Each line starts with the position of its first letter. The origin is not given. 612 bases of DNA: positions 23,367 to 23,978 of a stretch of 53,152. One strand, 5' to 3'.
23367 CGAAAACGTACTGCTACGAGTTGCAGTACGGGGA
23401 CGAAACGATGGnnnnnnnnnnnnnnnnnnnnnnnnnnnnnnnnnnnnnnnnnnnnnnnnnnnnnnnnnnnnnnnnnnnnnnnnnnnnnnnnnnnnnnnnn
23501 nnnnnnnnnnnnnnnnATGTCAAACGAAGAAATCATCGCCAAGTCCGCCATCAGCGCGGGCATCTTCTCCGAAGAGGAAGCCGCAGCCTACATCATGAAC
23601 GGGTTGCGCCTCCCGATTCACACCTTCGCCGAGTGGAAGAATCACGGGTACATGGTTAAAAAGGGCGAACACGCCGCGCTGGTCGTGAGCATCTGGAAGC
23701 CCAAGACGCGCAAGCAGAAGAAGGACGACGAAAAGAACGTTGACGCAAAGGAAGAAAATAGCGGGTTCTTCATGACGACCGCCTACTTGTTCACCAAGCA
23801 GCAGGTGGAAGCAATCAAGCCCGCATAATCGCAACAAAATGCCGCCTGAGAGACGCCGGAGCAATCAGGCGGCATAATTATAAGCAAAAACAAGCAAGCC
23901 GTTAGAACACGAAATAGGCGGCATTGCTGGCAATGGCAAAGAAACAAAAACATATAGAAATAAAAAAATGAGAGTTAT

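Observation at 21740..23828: Island I gene content looks like an anti-defence (acr-aca-type) locus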

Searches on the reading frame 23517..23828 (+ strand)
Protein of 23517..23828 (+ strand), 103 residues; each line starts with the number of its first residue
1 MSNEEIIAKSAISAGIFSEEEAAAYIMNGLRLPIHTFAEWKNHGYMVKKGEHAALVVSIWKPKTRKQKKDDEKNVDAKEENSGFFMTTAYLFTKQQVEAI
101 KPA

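Call 11: search_protein_families(library=pfam, max_evalue=1, proteins=[window:23517-23828:+])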
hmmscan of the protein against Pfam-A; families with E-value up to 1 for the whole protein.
window:23517-23828:+ (103 aa): 3 families
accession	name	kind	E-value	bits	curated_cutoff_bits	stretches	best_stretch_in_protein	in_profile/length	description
PF08401.16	ArdcN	-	6.2e-07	30.1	22.6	1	36-90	68-121/123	N-terminal domain of anti-restriction factor ArdC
PF10404.14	BHD_2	-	0.00015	22.9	33.5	1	38-102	4-62/63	Rad4 beta-hairpin domain 2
PF16543.10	DFRP_C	-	0.41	11.6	27.5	0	60-92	30-59/88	DRG Family Regulatory Proteins, Tma46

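Call 12: search_protein_families(library=phrogs, max_evalue=1, proteins=[window:23517-23828:+])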
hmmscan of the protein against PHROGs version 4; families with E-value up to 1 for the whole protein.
window:23517-23828:+ (103 aa): 9 families
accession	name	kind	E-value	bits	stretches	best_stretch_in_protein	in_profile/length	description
phrog_25027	-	unknown function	2.4e-19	70.3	1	1-101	1-99/102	-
phrog_34979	-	unknown function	8.6e-09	36.2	1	34-103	65-137/313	-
phrog_7245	-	moron, auxiliary metabolic gene and host takeover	4.6e-07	30.3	1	35-101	76-140/324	anti-restriction protein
phrog_24569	-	unknown function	0.0051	17.8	1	35-54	4-23/67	-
phrog_25175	-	unknown function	0.0081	17.3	1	36-54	5-23/77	-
phrog_24889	-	unknown function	0.06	14.3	1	35-56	19-40/79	-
phrog_26965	-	unknown function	0.12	13.5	1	32-55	67-90/108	-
phrog_28120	-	unknown function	0.16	12.1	1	16-80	88-148/325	-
phrog_7033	-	unknown function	0.18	12.8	1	36-86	35-83/197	-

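Call 39: search_solved_structures(query=window:23517-23828:+, max_evalue=10, show_alignments=2)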
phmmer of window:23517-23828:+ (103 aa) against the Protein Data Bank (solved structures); distinct sequences matched with E-value up to 10: 0.

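Call 49: find_homologous_proteins(query=window:23517-23828:+, max_evalue=0.001)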
Query window:23517-23828:+ (103 aa): 78 proteins with E <= 0.001 among 80 candidates.
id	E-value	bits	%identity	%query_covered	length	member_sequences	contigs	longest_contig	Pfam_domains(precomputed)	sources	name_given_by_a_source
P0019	1.7e-59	216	99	98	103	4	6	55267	PF08401.17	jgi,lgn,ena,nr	jgi:hypothetical protein|nr:MAG TPA: protein of unknown function (DUF1738) [Caudoviricetes sp.]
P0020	1.9e-55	203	93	100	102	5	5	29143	PF08401.17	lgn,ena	-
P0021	4.4e-55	201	92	100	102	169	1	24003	PF08401.17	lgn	-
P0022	9.0e-55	200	94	100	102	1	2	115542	-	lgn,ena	-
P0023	1.1e-54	200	88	100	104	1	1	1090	PF08401.17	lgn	-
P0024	4.3e-54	198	92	100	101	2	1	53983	PF08401.17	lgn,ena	-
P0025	1.4e-53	197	92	100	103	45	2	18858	PF08401.17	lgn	-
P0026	1.6e-53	196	92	100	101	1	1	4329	-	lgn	-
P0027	2.1e-53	196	93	100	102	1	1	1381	-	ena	-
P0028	6.8e-53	194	90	100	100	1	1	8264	PF08401.17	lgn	-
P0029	1.5e-51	190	90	100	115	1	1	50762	-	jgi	jgi:hypothetical protein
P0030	1.7e-51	190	90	100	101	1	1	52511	PF08401.17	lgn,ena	-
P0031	1.8e-51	190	85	100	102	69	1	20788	PF08401.17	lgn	-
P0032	2.1e-51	190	88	100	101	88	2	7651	PF08401.17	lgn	-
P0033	2.2e-51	190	90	100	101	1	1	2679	PF08401.17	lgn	-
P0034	2.6e-50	186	89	100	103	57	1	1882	PF08401.17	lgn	-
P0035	3.2e-50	186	83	100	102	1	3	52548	PF08401.17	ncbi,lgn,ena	-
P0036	4.8e-50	185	89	100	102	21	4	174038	PF08401.17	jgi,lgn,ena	jgi:antirestriction protein ArdC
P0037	7.0e-50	185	83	100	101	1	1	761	PF08401.17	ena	-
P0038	3.4e-49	183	88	100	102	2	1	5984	PF08401.17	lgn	-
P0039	3.7e-49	182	83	100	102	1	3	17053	PF08401.17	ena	-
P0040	4.2e-49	182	85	100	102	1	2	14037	PF08401.17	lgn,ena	-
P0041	4.7e-49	182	87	98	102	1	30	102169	PF08401.17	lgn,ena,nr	nr:MAG TPA: protein of unknown function (DUF1738) [Caudoviricetes sp.]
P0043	1.0e-48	181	87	100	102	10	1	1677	PF08401.17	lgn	-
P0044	1.7e-48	180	82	100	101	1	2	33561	PF08401.17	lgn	-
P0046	6.5e-48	178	85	98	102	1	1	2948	PF08401.17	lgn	-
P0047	1.7e-47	177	82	100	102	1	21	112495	PF08401.17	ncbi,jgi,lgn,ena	jgi:hypothetical protein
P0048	2.0e-47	177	85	100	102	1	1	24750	PF08401.17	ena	-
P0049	3.1e-47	176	82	100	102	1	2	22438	PF08401.17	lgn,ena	-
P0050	3.1e-47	176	81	100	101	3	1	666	PF08401.17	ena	-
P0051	3.5e-47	176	82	100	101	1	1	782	PF08401.17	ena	-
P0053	4.9e-47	176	81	100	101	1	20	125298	PF08401.17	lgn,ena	-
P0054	6.2e-47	175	81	100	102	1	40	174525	PF08401.17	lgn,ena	-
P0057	3.4e-46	173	80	100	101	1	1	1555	PF08401.17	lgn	-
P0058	3.6e-46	173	80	100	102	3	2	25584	PF08401.17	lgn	-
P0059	9.4e-46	172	80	100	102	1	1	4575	PF08401.17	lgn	-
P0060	2.7e-45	170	79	100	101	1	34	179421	PF08401.17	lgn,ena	-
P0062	7.2e-45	169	79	100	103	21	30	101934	PF08401.17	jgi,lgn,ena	jgi:hypothetical protein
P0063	9.6e-45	168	78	100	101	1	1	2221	PF08401.17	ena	-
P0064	1.0e-44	168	79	100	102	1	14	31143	PF08401.17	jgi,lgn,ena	jgi:hypothetical protein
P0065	1.4e-44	168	77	100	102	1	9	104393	PF08401.17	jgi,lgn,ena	jgi:hypothetical protein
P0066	1.9e-44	167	79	99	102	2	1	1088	PF08401.17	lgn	-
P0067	5.2e-44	166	78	100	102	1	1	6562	PF08401.17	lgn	-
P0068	2.3e-43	164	76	98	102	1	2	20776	PF08401.17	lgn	-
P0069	2.5e-43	164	76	100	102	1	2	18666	PF08401.17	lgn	-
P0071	2.0e-42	161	75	100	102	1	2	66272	PF08401.17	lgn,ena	-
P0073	5.3e-42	160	75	100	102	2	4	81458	PF08401.17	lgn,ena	-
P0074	8.5e-42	159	76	98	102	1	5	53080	PF08401.17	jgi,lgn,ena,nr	jgi:hypothetical protein|nr:MAG TPA: protein of unknown function (DUF1738) [Caudoviricetes sp.]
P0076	4.4e-41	157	75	98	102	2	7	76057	PF08401.17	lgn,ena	-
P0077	3.9e-40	154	71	100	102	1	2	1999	PF08401.17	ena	-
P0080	2.8e-39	151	77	92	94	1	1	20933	PF08401.17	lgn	-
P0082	8.1e-34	133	73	100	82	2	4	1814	PF08401.17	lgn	-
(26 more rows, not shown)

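Call 53: search_solved_structures(query=A3, max_evalue=10, show_alignments=2)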
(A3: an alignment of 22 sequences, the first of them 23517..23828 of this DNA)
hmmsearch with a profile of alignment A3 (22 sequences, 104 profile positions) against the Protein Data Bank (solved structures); distinct sequences matched with E-value up to 10: 1.
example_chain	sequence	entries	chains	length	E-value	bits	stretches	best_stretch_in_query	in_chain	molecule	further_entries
6xsx_A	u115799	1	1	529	0.47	13.6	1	14-59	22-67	ZmpA Glycopeptidase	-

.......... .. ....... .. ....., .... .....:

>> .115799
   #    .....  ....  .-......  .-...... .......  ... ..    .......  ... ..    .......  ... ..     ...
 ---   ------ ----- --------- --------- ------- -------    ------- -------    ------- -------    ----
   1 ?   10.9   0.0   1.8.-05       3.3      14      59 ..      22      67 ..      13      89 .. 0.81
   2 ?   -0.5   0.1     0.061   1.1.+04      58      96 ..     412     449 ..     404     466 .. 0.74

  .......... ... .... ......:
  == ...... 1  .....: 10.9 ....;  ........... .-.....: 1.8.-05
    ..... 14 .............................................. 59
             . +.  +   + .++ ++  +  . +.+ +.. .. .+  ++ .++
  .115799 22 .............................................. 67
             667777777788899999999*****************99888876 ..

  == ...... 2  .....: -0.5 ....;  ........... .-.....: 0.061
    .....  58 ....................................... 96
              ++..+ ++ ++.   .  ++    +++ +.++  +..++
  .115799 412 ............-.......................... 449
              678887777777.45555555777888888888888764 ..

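Call 60: predict_structure(alignment_id=A3)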
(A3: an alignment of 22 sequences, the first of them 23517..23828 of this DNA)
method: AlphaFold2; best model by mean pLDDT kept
length: 103 residues; sequences in the alignment: 22
mean_pLDDT: 75.1   pTM: 0.61
mean pLDDT of the five models: 75.1, 74.5, 71.4, 61.5, 53.4
residues with pLDDT >= 90: 0; 70-90: 77; 50-70: 13; < 50: 13
segments of 3 or more residues with pLDDT < 50: 69-80
pLDDT, mean of each block of 10 residues (from residue 1): 83 87 84 85 74 81 60 46 76 82 53
secondary structure, 60 per line:
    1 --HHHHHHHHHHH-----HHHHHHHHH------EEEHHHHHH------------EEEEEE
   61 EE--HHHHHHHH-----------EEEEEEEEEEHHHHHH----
elements in order: H3-13 H19-27 E34-36 H37-42 E55-62 H65-72 E84-93 H94-99

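Call 63: fold_search(model_id=the predicted structure, library=pdb)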
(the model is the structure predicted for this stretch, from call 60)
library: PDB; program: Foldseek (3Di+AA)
matches with E <= 10: 72; with E <= 0.001: 0
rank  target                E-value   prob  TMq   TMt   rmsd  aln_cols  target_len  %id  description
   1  6cfi_A                1.6e+00  0.33  0.30  0.07   4.5        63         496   11  Crystal structure of Rad4-Rad23 bound to a 6-4 photoproduct UV lesion (released 2019-02-27)
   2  4yir_A                1.6e+00  0.33  0.30  0.07   3.8        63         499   11  Crystal structure of Rad4-Rad23 crosslinked to an undamaged DNA (released 2015-03-11)
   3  6zu5_SAA              1.6e+00  0.05  0.21  0.21  11.6        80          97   15  Structure of the Paranosema locustae ribosome in complex with Lso2 (released 2020-11-04)
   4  9v1j_sB               1.7e+00  0.06  0.20  0.20  10.6        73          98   12  Cryo- EM structure of small subunit (body) of 75S ribosome with P- tRNA from Entamoeba histolytica (released 2025-10-08)
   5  9bh5_Aa               1.7e+00  0.05  0.19  0.20  11.6        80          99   10  High-resolution C. elegans 80S ribosome structure - class 1 (released 2024-09-04)
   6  8br8_Sd               2.5e+00  0.03  0.19  0.19  10.3        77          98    9  Giardia ribosome in POST-T state (A1) (released 2023-03-15)
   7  7k04_A                2.7e+00  0.21  0.30  0.06   4.5        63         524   11  Structure of TFIIH/Rad4-Rad23-Rad33/DNA in DNA opening (released 2021-07-28)
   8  8p9a_d0               2.7e+00  0.02  0.17  0.18  13.5        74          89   18  80S yeast ribosome in complex with Methyllissoclimide (released 2024-11-27)
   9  9hmf_D                2.9e+00  0.08  0.22  0.08   4.6        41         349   20  Periplasmic scaffold of the Campylobacter jejuni flagellar motor (alpha carbon trace) (released 2024-12-25)
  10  8vy6_A                3.3e+00  0.03  0.20  0.12   5.3        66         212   15  Murine light chain dimer (released 2024-07-03)
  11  7olc_Sa               3.3e+00  0.02  0.17  0.17  12.2        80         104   10  Thermophilic eukaryotic 80S ribosome at idle POST state (released 2022-01-26)
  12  8wje_D                3.3e+00  0.01  0.15  0.16   9.9        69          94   13  Structure of apo-SPO1 Tad2 (released 2024-09-25)
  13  8tto_C                3.6e+00  0.05  0.18  0.37   8.0        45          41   18  Structure of Hachiman anti-defense 1 (Had1) (released 2023-11-22)
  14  7pzy_b                3.6e+00  0.04  0.18  0.18   7.3        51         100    8  Structure of the vacant Candida albicans 80S ribosome (released 2022-05-18)
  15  4o02_L                3.6e+00  0.03  0.20  0.12   4.9        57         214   18  AlphaVBeta3 integrin in complex with monoclonal antibody FAB fragment. (released 2014-04-02)
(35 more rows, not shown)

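Call 96: search_protein_families(library=ncbifam, max_evalue=0.1, proteins=[window:23517-23828:+])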
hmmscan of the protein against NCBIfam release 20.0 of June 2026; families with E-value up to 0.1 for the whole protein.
window:23517-23828:+ (103 aa): 0 families

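Call 97: search_protein_families(library=padloc, max_evalue=0.1, proteins=[window:23517-23828:+])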
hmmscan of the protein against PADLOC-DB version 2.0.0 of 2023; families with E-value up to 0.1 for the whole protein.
window:23517-23828:+ (103 aa): 0 families

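Call 107: list_cluster_members(proteins=[P0047, P0035, P0100, P0019])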
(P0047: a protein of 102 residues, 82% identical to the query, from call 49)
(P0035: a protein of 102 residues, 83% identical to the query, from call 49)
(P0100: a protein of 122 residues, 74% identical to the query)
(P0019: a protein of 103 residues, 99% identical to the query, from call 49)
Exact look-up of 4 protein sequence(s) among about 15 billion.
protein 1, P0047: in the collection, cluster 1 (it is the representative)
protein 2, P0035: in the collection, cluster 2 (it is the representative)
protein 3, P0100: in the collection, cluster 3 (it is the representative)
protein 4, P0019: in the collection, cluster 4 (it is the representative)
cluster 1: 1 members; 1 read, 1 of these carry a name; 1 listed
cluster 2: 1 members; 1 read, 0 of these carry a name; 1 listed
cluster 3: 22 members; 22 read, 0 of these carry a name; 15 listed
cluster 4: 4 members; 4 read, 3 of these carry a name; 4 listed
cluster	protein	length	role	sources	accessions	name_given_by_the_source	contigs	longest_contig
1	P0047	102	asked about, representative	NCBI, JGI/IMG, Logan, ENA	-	hypothetical protein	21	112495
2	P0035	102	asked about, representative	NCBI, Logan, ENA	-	-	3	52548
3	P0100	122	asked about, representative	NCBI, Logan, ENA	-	-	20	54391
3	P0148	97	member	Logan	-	-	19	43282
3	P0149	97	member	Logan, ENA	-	-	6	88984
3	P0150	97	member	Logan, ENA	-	-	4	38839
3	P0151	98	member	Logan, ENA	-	-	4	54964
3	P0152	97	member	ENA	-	-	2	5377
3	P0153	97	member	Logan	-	-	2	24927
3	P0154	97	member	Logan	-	-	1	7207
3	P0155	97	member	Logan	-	-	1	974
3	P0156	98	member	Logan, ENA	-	-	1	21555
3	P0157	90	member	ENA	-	-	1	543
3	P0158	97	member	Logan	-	-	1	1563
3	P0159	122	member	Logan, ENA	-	-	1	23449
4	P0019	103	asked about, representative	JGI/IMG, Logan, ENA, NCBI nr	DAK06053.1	hypothetical protein | MAG TPA: protein of unknown function (DUF1738) [Caudoviricetes sp.]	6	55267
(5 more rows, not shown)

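Call 108: find_encoding_contigs(protein=P0047, flank=3000, max_places=6)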
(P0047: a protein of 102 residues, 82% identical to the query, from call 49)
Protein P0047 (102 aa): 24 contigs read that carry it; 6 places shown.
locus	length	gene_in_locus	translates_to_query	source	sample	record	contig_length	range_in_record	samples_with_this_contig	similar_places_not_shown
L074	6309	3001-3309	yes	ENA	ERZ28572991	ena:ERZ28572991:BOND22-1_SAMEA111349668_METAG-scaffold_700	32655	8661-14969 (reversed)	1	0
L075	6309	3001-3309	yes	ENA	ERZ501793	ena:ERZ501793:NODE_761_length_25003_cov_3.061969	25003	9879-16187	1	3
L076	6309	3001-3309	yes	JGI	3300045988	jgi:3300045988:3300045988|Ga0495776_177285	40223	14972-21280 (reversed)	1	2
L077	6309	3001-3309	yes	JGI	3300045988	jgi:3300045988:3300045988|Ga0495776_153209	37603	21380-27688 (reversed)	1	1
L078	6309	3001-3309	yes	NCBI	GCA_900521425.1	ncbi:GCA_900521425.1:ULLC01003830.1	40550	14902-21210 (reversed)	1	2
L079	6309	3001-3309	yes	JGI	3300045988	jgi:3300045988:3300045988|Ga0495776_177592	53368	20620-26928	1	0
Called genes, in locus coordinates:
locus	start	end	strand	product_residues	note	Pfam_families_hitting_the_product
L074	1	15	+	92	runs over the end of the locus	-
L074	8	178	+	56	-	-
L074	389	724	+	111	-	-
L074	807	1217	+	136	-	PF08774:VRR_NUC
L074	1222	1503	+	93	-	-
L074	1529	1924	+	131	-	-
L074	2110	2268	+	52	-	-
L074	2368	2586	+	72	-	-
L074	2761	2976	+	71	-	-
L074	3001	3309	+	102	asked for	PF08401:ArdcN (weak)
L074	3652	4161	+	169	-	PF02195:ParB_N (weak)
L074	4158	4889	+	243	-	-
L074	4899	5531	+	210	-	PF02592:Vut_1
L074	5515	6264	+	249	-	-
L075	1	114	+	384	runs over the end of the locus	PF01507:PAPS_reduct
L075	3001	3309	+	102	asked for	PF08401:ArdcN (weak)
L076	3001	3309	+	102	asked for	PF08401:ArdcN (weak)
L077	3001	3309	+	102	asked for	PF08401:ArdcN (weak)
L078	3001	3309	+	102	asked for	PF08401:ArdcN (weak)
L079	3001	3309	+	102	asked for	PF08401:ArdcN (weak)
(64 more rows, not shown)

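Call 112: search_dna_similar(query=window:23517-23828:+, collection=phages, mode=protein, max_evalue=0.001, max_rows=15)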
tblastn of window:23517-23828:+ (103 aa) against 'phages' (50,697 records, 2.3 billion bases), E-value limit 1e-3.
Records with a match: 13; places in all: 13; records where one place covers at least 80% of the query: 8.
Best place of each record, by identity: <60% 13.
By first word of the organism name: Lactobacillus 8; Faecalibacterium 3; Butyrivibrio 2.
By host as written in the record: Lactobacillus delbrueckii subsp. lactis strain LL78 2; Lactobacillus delbrueckii ATCC 11842 2; Lactobacillus delbrueckii 2; Butyrivibrio fibrisolvens DSM 3071 2; Lactobacillus delbrueckii subsp. bulgaricus 2; Faecalibacterium prausnitzii 2; Faecalibacterium sp. L2-61 1.
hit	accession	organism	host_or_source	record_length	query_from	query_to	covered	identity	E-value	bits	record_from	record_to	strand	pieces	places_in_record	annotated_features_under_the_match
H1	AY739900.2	Lactobacillus phage LL-Ku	Lactobacillus delbrueckii subsp. lactis ...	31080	1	100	97%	38.0%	5e-15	74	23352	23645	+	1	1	hypothetical protein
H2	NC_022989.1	Lactobacillus phage LL-Ku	Lactobacillus delbrueckii subsp. lactis ...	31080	1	100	97%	38.0%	5e-15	74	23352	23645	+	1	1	hypothetical protein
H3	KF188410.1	Lactobacillus phage phiLdb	Lactobacillus delbrueckii ATCC 11842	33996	1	97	94%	38.1%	1e-13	70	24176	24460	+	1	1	hypothetical protein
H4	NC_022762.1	Lactobacillus phage phiLdb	Lactobacillus delbrueckii ATCC 11842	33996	1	97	94%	38.1%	1e-13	70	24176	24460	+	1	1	hypothetical protein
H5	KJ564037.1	Lactobacillus phage Ld17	Lactobacillus delbrueckii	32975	1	100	97%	36.0%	2e-14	72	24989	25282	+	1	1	hypothetical protein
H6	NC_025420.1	Lactobacillus phage Ld17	Lactobacillus delbrueckii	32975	1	100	97%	36.0%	2e-14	72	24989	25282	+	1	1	hypothetical protein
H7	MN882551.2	Butyrivibrio virus Arian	Butyrivibrio fibrisolvens DSM 3071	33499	1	100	97%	35.0%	9e-8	54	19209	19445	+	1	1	hypothetical protein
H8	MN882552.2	Butyrivibrio virus Bo-Finn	Butyrivibrio fibrisolvens DSM 3071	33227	1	100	97%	35.0%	1e-7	53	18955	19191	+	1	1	hypothetical protein | promoter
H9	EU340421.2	Lactobacillus phage c5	Lactobacillus delbrueckii subsp. ...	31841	1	100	79%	39.5%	6e-8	78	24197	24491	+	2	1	hypothetical protein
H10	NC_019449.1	Lactobacillus phage c5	Lactobacillus delbrueckii subsp. ...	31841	1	100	79%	39.5%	6e-8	78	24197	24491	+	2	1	hypothetical protein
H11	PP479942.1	Faecalibacterium phage Lelie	Faecalibacterium sp. L2-61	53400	34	103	68%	35.6%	3e-5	47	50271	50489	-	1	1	hypothetical protein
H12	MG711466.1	Faecalibacterium phage FP_Toutatis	Faecalibacterium prausnitzii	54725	34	103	68%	32.9%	6e-5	45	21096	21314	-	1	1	hypothetical protein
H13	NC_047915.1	Faecalibacterium phage FP_Toutatis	Faecalibacterium prausnitzii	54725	34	103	68%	32.9%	6e-5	45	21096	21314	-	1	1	hypothetical protein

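Call 113: search_dna_similar(query=window:23517-23828:+, collection=plasmids, mode=protein, max_evalue=0.001, max_rows=15)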
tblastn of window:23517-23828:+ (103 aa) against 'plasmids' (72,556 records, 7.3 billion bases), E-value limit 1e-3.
Records with a match: 3; places in all: 3; records where one place covers at least 80% of the query: 1.
Best place of each record, by identity: <60% 3.
By first word of the organism name: Bacillus 2; Butyrivibrio 1.
By predicted mobility (MOB-suite, as given by PLSDB): non-mobilizable 3.
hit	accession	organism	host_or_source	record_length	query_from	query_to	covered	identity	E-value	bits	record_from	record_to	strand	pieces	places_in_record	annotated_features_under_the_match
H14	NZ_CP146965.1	Butyrivibrio fibrisolvens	Bovinae,Bovine rumen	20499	1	100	97%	35.1%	1e-5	49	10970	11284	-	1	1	ArdC-like ssDNA-binding domain-containing protein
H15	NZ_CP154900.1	Bacillus licheniformis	-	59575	34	98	63%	49.3%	1e-8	58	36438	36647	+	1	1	ArdC family protein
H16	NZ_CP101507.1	Bacillus altitudinis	cell culture,soil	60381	34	102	67%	42.1%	3e-7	54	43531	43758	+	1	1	ArdC family protein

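Call 114: get_annotated_region(hit=H16, flank=4000)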
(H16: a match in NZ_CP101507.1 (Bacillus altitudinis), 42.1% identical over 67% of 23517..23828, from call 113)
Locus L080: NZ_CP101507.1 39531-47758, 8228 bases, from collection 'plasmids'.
description: Bacillus altitudinis strain B12 plasmid unnamed, complete sequence
organism: Bacillus altitudinis (NCBI taxid 293387)
taxonomy: Bacteria; Bacillota; Bacilli; Bacillales; Bacillaceae; Bacillus; Bacillus altitudinis
host: -; source: cell culture,soil; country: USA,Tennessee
typing (MOB-suite, as given by PLSDB): non-mobilizable
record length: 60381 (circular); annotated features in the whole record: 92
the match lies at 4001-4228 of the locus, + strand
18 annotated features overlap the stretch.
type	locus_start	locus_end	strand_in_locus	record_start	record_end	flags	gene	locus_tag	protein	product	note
CDS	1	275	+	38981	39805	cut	-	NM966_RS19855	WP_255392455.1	AAA family ATPase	-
CDS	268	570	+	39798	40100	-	-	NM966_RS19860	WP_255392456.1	hypothetical protein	-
CDS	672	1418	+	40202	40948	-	-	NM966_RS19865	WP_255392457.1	recombinase family protein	GO:0006310 - DNA recombination [Evidence IEA]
CDS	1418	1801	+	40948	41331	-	-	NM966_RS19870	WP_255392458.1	hypothetical protein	-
CDS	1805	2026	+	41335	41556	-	-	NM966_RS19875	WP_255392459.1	hypothetical protein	-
CDS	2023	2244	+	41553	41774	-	-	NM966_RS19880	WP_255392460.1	hypothetical protein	-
CDS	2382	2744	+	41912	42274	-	-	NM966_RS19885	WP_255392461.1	DUF3846 domain-containing protein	-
CDS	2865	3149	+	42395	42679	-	-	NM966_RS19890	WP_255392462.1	hypothetical protein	-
CDS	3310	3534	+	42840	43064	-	-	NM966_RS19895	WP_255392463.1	DUF3961 domain-containing protein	-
CDS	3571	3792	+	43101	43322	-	-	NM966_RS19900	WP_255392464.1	hypothetical protein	-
CDS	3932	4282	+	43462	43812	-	-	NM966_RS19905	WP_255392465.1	ArdC family protein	-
CDS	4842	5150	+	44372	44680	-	-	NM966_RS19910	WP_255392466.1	hypothetical protein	-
CDS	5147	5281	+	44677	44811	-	-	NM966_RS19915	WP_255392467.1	hypothetical protein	-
CDS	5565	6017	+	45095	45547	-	-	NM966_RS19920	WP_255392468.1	hypothetical protein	-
CDS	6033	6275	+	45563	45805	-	-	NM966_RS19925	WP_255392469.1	hypothetical protein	-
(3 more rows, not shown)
